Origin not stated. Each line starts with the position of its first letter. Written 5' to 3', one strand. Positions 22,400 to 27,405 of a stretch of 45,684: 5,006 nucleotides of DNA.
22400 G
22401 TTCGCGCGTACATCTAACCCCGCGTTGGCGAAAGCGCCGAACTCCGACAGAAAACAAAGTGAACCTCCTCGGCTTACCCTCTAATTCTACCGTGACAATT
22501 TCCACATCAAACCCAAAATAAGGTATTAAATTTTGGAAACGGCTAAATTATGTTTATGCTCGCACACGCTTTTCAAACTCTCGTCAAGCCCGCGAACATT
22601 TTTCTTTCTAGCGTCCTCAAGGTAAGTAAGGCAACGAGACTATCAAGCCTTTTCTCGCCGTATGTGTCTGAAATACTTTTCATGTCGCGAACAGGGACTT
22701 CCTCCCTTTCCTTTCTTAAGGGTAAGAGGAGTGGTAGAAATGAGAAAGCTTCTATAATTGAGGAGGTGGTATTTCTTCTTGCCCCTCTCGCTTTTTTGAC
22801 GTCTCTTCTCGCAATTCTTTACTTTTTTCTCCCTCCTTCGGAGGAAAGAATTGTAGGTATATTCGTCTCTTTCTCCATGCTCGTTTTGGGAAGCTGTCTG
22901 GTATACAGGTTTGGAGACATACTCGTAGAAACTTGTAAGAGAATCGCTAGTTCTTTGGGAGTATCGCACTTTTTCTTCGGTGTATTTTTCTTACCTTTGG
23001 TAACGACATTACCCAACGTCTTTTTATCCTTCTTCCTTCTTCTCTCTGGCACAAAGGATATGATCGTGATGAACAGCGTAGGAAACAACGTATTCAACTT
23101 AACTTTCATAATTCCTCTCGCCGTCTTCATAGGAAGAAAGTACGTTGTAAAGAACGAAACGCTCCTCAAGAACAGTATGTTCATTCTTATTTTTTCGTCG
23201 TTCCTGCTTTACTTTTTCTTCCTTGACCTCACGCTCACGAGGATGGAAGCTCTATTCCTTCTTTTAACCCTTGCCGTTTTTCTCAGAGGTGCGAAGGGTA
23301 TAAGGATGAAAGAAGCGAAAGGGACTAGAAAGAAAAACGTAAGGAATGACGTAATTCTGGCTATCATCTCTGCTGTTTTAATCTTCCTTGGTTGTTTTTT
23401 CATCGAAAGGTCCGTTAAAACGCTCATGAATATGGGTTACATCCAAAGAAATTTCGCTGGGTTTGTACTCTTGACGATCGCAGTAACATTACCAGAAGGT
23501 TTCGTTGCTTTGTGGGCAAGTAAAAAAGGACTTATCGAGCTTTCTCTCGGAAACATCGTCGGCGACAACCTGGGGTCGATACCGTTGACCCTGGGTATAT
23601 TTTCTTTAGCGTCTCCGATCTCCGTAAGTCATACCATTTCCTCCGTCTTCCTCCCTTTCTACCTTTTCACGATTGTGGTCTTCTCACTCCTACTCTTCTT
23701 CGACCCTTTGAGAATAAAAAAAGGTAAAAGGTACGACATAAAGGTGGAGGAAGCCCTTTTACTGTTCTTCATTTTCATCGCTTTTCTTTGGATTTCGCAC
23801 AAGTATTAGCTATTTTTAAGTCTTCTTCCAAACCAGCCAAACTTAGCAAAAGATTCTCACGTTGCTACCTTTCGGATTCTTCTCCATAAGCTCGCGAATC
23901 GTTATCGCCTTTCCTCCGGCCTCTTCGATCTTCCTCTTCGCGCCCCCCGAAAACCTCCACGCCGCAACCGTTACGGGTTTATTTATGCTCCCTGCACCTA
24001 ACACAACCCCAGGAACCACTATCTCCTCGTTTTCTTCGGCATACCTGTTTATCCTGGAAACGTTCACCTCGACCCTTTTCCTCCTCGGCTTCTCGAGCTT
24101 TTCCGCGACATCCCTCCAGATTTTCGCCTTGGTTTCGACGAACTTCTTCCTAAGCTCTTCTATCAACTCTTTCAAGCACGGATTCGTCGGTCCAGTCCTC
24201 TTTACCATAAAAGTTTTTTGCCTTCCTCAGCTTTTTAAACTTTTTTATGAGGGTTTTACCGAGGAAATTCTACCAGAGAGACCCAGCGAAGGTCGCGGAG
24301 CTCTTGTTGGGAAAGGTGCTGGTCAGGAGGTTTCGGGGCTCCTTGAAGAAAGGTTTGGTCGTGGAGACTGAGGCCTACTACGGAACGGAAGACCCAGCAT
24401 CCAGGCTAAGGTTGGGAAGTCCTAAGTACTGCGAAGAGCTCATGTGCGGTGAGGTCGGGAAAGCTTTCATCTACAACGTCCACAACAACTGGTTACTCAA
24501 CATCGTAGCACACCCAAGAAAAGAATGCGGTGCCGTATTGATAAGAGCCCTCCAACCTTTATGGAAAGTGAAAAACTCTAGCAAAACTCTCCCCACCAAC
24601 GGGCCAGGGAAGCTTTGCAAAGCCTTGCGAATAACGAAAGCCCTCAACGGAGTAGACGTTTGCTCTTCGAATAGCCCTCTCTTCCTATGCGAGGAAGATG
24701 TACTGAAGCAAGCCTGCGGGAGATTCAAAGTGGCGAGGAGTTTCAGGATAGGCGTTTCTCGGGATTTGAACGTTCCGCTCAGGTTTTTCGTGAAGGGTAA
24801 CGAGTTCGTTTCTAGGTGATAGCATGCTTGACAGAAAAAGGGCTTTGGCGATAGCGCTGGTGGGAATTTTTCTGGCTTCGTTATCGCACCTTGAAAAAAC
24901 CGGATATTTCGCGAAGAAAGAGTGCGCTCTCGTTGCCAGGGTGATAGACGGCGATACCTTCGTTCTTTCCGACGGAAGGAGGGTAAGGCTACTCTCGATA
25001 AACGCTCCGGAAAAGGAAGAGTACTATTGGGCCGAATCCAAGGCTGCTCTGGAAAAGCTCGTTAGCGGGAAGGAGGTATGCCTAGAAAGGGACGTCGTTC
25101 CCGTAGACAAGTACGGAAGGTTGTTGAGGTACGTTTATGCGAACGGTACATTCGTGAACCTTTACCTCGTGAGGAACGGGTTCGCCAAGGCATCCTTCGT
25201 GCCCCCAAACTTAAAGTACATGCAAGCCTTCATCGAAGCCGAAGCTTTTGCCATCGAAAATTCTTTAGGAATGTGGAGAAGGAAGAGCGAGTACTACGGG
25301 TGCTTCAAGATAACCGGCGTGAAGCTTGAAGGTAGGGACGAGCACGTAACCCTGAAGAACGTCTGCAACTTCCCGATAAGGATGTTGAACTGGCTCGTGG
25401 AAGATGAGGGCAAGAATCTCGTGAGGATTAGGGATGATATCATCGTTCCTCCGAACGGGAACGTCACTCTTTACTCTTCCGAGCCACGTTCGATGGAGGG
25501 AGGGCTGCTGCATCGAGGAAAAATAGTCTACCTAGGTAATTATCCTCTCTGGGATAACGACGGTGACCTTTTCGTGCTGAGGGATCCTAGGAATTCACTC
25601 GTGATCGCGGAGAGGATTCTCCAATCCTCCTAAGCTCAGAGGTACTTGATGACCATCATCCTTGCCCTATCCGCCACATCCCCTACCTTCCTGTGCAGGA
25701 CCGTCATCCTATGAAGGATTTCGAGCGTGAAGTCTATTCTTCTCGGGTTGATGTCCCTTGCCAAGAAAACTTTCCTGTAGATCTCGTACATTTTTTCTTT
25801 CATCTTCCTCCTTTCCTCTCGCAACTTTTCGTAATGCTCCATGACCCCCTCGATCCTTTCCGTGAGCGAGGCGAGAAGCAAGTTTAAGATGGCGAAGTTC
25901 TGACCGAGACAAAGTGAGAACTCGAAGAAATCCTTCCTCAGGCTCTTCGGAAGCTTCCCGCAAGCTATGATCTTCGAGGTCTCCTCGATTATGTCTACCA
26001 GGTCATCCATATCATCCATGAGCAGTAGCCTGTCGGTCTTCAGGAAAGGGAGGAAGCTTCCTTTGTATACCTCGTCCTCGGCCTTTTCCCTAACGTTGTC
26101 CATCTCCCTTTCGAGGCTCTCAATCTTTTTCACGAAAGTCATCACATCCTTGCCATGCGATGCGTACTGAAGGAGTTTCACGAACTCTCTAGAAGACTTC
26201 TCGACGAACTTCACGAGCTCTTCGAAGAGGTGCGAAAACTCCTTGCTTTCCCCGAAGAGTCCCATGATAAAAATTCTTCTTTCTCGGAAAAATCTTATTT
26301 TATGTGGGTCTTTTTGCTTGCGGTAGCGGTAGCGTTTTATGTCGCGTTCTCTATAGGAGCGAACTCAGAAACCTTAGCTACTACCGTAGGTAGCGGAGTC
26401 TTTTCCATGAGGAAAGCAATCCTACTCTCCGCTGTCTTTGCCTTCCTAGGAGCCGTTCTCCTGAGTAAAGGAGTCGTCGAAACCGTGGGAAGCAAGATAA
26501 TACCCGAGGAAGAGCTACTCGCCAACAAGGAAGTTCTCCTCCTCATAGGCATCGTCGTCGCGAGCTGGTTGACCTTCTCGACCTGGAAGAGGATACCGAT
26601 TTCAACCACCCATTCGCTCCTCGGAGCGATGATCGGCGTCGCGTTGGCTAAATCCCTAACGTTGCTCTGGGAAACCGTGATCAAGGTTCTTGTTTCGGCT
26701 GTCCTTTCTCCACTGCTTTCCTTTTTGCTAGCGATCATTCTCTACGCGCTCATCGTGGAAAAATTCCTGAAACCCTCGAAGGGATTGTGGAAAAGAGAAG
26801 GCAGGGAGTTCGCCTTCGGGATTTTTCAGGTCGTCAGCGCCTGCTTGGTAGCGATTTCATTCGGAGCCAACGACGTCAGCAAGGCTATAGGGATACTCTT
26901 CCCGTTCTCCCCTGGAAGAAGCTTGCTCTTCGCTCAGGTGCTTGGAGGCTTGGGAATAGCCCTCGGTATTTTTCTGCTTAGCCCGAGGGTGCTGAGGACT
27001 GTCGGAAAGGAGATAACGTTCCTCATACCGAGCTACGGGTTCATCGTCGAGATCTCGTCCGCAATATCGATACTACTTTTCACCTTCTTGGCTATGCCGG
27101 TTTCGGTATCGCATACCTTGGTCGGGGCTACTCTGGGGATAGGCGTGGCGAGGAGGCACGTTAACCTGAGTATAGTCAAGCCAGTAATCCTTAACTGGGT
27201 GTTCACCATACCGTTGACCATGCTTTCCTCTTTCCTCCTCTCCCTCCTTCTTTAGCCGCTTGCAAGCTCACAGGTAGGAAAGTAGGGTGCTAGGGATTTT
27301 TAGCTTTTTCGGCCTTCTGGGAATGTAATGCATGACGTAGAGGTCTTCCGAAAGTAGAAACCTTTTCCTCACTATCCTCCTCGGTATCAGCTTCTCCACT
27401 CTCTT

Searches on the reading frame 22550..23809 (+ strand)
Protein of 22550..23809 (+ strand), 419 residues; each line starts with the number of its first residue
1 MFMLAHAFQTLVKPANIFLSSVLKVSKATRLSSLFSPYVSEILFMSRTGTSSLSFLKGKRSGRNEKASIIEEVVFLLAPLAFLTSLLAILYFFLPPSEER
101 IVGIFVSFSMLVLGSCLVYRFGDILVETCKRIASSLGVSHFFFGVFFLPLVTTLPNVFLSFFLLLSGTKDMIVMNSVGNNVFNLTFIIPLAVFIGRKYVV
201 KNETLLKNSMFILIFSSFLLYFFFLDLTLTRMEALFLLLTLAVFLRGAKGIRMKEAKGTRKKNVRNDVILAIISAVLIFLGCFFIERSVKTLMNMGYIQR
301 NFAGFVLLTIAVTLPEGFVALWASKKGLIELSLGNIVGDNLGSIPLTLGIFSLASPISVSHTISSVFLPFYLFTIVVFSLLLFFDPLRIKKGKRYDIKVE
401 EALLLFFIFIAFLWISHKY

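Call 17: search_protein_families(library=pfam, max_evalue=0.001, proteins=[window:22550-23809:+])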
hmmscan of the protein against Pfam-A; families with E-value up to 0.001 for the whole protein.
window:22550-23809:+ (419 aa): 1 family
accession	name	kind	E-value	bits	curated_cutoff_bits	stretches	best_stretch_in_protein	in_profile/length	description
PF01699.29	Na_Ca_ex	-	6.6e-33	114.2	24.9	2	107-245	2-146/151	Sodium/calcium exchanger protein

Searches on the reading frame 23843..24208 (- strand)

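Call 17: search_protein_families(library=pfam, max_evalue=0.001, proteins=[window:23843-24208:-])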
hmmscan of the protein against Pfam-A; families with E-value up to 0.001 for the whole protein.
window:23843-24208:- (121 aa): 2 families
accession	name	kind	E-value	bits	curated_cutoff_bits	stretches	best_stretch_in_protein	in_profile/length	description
PF17135.9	Ribosomal_L18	-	3.3e-11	43.4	28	1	24-117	37-136/188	Ribosomal protein 60S L18 and 50S L18e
PF00828.25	Ribosomal_L27A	-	9.2e-10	39.3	21.5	1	48-101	2-71/72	Ribosomal proteins 50S-L15, 50S-L18e, 60S-L27A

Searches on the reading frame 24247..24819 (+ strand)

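Call 17: search_protein_families(library=pfam, max_evalue=0.001, proteins=[window:24247-24819:+])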
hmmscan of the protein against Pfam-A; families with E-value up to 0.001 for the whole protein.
window:24247-24819:+ (190 aa): 1 family
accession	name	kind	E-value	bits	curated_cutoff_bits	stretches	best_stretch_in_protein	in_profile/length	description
PF02245.21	Pur_DNA_glyco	-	4.6e-44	150.4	27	1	7-185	1-180/181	Methylpurine-DNA glycosylase (MPG)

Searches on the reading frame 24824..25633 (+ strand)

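Call 17: search_protein_families(library=pfam, max_evalue=0.001, proteins=[window:24824-25633:+])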
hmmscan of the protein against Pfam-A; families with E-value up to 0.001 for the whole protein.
window:24824-25633:+ (269 aa): 2 families
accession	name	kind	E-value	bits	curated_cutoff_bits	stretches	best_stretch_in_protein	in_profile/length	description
PF00565.23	SNase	-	3.8e-18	66.3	21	1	53-152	1-106/107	Staphylococcal nuclease homologue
PF00932.25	LTD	-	0.00041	21.1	34.3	0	168-260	15-102/109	Lamin Tail Domain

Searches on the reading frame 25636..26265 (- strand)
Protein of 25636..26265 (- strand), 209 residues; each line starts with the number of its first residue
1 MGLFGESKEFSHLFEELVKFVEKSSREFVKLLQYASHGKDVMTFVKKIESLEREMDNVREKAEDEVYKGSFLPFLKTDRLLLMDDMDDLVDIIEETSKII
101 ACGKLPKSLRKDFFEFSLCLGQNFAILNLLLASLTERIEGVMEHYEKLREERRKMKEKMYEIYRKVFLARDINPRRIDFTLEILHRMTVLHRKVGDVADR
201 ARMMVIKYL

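Call 18: search_protein_families(library=pfam, max_evalue=0.001, proteins=[window:25636-26265:-])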
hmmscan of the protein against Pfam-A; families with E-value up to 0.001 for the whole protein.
window:25636-26265:- (209 aa): 1 family
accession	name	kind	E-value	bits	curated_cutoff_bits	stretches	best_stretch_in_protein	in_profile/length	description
PF01865.21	PhoU_div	-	4.4e-19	69.1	24.4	1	3-207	4-214/214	Protein of unknown function DUF47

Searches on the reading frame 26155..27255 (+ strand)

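Call 18: search_protein_families(library=pfam, max_evalue=0.001, proteins=[window:26155-27255:+])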
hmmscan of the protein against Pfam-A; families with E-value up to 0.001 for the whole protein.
window:26155-27255:+ (366 aa): 1 family
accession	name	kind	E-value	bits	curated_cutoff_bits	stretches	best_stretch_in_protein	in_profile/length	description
PF01384.25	PHO4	-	1.5e-67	228.4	33.7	1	71-359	7-350/350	Phosphate transporter family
